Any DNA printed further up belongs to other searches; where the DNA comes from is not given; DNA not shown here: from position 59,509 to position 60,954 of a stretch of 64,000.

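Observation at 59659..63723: Tandemly duplicated periplasmic module: TAT-exported aldo/keto reductase followed by a tetraheme cytochrome c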

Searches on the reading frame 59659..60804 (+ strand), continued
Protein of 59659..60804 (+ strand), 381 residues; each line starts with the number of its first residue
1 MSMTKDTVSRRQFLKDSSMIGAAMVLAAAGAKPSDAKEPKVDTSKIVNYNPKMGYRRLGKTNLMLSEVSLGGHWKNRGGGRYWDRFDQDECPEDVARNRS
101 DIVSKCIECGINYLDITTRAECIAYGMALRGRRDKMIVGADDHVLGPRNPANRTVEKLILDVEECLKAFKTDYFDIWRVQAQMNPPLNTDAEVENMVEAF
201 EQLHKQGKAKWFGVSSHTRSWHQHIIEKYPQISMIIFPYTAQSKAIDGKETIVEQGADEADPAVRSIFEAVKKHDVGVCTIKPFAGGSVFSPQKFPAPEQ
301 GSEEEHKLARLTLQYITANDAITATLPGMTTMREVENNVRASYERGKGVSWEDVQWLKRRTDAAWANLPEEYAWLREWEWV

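Call 11: find_encoding_contigs(protein=P0087, flank=6000, max_places=2)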
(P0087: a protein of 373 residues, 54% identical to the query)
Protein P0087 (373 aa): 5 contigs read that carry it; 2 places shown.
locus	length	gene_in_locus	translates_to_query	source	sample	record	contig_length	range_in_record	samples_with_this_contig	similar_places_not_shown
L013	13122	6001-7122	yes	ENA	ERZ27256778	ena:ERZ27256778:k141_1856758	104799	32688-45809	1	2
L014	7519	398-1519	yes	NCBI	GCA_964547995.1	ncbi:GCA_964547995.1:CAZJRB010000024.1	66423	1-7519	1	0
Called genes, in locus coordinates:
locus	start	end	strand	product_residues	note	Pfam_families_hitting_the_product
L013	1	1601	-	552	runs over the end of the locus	PF00342:PGI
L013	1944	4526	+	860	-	PF00690:Cation_ATPase_N, PF00122:E1-E2_ATPase, PF00702:Hydrolase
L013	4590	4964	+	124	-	PF11964:SpoIIAA-like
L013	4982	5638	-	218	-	PF02525:Flavodoxin_2, PF03358:FMN_red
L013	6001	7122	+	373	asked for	PF00248:Aldo_ket_red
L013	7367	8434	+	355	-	PF09699:Paired_CXXCH_1 (faint), PF14522:Cytochrome_C7 (weak), PF14537:Cytochrom_c3_2 (weak), PF06439:3keto-disac_hyd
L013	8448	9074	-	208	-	PF02599:CsrA, PF00072:Response_reg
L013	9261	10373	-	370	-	PF00072:Response_reg, PF00512:HisKA, PF02518:HATPase_c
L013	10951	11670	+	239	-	PF13189:Cytidylate_kin2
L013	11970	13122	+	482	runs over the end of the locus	-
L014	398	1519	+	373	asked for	PF00248:Aldo_ket_red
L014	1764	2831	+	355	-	PF09699:Paired_CXXCH_1 (faint), PF14522:Cytochrome_C7 (weak), PF14537:Cytochrom_c3_2 (weak), PF06439:3keto-disac_hyd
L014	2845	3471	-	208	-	PF02599:CsrA, PF00072:Response_reg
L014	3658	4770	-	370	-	PF00072:Response_reg, PF00512:HisKA, PF02518:HATPase_c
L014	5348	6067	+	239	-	PF13189:Cytidylate_kin2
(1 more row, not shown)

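Call 12: search_solved_structures(query=window:59659-60804:+, max_evalue=0.01, show_alignments=3)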
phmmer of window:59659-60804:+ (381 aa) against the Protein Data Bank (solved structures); distinct sequences matched with E-value up to 0.01: 13.
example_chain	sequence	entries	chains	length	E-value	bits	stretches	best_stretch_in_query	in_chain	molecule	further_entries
1ynp_A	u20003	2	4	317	4.5e-08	36.1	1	101-342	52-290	oxidoreductase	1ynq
7ezi_A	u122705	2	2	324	3.4e-06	29.9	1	53-346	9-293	L-galactose dehydrogenase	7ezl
7smi_A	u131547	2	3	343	6.9e-06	28.9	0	306-345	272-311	L-galactose dehydrogenase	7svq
4xk2_A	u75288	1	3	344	2.2e-05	27.2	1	94-221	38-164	Aldo/keto reductase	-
9wk1_D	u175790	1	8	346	3e-05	26.8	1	99-219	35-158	DON 3-epimerase chain D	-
4r9o_A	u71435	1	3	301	6.7e-05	25.6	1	157-220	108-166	Putative aldo/keto reductase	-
8scc_A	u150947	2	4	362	0.00039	23.1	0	125-345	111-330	L-galactose dehydrogenase | L-galactose dehydrogenase isoform X1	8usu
8hw0_A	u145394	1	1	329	0.0063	19.1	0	53-217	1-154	NADPH-dependent aldo/keto reductase AKR6D1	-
7twz_A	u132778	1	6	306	0.0074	18.9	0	156-220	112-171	Putative oxidoreductase, NAD(P)-linked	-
9yeb_A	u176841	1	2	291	0.0075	18.9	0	106-324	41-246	Oxidoreductase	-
3n6q_A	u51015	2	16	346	0.008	18.8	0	52-229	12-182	YghZ aldo-keto reductase | ALDO-KETO REDUCTASE AKR14A1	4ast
1pz1_A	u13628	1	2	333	0.0088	18.6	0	55-218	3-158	General stress protein 69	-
4aub_A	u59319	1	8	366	0.0094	18.5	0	52-229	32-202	ALDO-KETO REDUCTASE AKR14A1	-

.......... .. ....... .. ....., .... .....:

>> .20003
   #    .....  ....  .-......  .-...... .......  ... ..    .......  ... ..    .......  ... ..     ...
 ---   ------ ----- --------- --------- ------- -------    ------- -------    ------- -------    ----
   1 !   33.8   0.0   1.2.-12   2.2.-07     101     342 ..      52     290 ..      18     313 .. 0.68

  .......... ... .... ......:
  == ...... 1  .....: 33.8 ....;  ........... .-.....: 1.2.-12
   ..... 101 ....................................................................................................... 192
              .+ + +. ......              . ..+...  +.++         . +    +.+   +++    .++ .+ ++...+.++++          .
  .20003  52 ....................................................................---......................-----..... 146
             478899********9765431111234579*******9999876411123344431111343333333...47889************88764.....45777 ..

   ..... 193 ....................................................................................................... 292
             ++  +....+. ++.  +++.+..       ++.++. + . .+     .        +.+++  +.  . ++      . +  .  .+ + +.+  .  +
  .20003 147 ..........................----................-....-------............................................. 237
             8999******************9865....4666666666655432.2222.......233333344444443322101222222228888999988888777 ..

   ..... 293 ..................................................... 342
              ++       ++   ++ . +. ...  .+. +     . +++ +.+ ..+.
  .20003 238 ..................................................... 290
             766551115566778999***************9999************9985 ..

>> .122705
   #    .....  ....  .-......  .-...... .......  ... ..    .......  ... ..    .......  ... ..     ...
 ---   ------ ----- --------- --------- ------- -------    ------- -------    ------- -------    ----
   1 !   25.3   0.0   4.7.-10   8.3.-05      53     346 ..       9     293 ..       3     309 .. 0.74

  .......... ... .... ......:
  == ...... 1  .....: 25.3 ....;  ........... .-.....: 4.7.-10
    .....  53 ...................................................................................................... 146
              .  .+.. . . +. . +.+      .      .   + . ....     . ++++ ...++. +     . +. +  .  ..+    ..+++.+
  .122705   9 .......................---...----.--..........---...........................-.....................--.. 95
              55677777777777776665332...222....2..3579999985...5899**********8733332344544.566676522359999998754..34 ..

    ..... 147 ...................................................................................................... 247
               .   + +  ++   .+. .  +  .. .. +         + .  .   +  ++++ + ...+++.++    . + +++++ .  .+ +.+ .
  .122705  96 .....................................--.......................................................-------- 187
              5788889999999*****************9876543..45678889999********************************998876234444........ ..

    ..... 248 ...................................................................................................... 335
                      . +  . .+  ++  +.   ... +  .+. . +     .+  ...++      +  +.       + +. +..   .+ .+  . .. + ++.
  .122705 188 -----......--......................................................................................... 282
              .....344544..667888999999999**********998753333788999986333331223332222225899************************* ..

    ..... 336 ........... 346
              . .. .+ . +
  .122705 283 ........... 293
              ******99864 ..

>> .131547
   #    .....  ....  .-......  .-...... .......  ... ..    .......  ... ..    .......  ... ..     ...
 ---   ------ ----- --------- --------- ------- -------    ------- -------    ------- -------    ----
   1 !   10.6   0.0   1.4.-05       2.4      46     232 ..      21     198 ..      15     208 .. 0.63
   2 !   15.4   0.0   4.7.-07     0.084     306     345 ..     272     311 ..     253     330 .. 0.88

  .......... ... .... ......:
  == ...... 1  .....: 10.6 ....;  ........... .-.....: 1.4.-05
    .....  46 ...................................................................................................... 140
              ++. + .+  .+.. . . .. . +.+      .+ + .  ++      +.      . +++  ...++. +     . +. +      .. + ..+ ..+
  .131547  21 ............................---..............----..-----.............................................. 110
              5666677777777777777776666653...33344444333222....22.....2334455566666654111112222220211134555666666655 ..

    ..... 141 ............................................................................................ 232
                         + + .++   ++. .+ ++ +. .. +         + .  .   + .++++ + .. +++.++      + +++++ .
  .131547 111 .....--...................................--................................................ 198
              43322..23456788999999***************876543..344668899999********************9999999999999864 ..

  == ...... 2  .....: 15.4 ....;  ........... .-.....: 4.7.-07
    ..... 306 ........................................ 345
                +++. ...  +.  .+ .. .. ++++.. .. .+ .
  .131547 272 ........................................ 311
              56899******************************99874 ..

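Call 24: find_related_loci(query=A1, collection=genome_contigs, flank=7000)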
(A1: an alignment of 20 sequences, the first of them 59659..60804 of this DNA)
Query A1 (381 aa) in genome_contigs; peptide patterns used: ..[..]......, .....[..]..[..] (x = any residue, [..] = any of these).
464 stretches matched a pattern; 453 encode a relative of the query (tblastn E <= 1e-3); the best 80 are kept; 80 distinct loci.
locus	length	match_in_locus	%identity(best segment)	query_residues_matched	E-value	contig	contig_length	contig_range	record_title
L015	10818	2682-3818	85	3-381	0e+0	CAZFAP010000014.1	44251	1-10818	MAG TPA_asm: uncultured Verrucomicrobiota bacterium isolate binchicken_co103_408 genome assembly, contig: NODE_639_lengt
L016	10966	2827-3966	80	3-381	0e+0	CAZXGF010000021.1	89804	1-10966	MAG TPA_asm: uncultured Verrucomicrobiota bacterium isolate binchicken_co89_561 genome assembly, contig: NODE_239_length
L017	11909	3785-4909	58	8-381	1e-143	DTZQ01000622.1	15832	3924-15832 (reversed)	MAG TPA_asm: Armatimonadota bacterium isolate UWMA-0252 k99_503669, whole genome shotgun sequence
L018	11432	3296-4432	56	8-381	4e-141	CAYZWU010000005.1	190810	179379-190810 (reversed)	MAG TPA_asm: uncultured Phycisphaerales bacterium isolate binchicken_co147_420 genome assembly, contig: NODE_75_length_1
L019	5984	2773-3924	54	5-381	9e-140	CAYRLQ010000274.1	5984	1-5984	MAG TPA_asm: uncultured Nitrospiraceae bacterium isolate binchicken_co100_346 genome assembly, contig: NODE_21268_length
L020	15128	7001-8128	56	3-381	6e-139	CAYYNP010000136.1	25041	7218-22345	MAG TPA_asm: uncultured Planctomycetaceae bacterium isolate SRP077602_co5_509 genome assembly, contig: NODE_9840_length_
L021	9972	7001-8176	55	3-381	2e-138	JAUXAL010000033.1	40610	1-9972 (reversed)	MAG: Phycisphaerae bacterium isolate CSMAG_2761 CSMAG_2761_k141_813186_length_40610_cov_45.8602, whole genome shotgun se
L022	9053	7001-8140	55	3-381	1e-137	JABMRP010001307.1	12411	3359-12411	MAG: Planctomycetota bacterium isolate bin.375 k141_6560830, whole genome shotgun sequence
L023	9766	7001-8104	56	2-381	1e-137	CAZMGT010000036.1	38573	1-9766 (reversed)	MAG TPA_asm: uncultured Armatimonadia bacterium isolate binchicken_co6_468 genome assembly, contig: NODE_712_length_3857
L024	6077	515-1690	53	3-381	5e-136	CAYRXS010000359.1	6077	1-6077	MAG TPA_asm: uncultured Planctomycetaceae bacterium isolate binchicken_co97_22 genome assembly, contig: NODE_46079_lengt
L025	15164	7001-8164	53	3-381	5e-135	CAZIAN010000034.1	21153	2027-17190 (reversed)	MAG TPA_asm: uncultured Pirellulales bacterium isolate binchicken_co81_115 genome assembly, contig: NODE_3324_length_211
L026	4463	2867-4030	53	3-381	4e-137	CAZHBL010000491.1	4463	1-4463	MAG TPA_asm: uncultured Pirellulales bacterium isolate SRP185410_co2_165 genome assembly, contig: NODE_29996_length_4463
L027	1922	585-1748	54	3-381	7e-145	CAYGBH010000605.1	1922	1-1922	MAG TPA_asm: uncultured Pirellulales bacterium isolate ERP108616_co2_77 genome assembly, contig: NODE_162363_length_1922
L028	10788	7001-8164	53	3-381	3e-134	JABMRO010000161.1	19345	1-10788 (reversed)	MAG: Planctomycetota bacterium isolate bin.397 k141_1648993, whole genome shotgun sequence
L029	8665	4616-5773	54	3-381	2e-134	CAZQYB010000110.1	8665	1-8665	MAG TPA_asm: uncultured Pirellulales bacterium isolate SRP068000_co3_530 genome assembly, contig: NODE_12254_length_8665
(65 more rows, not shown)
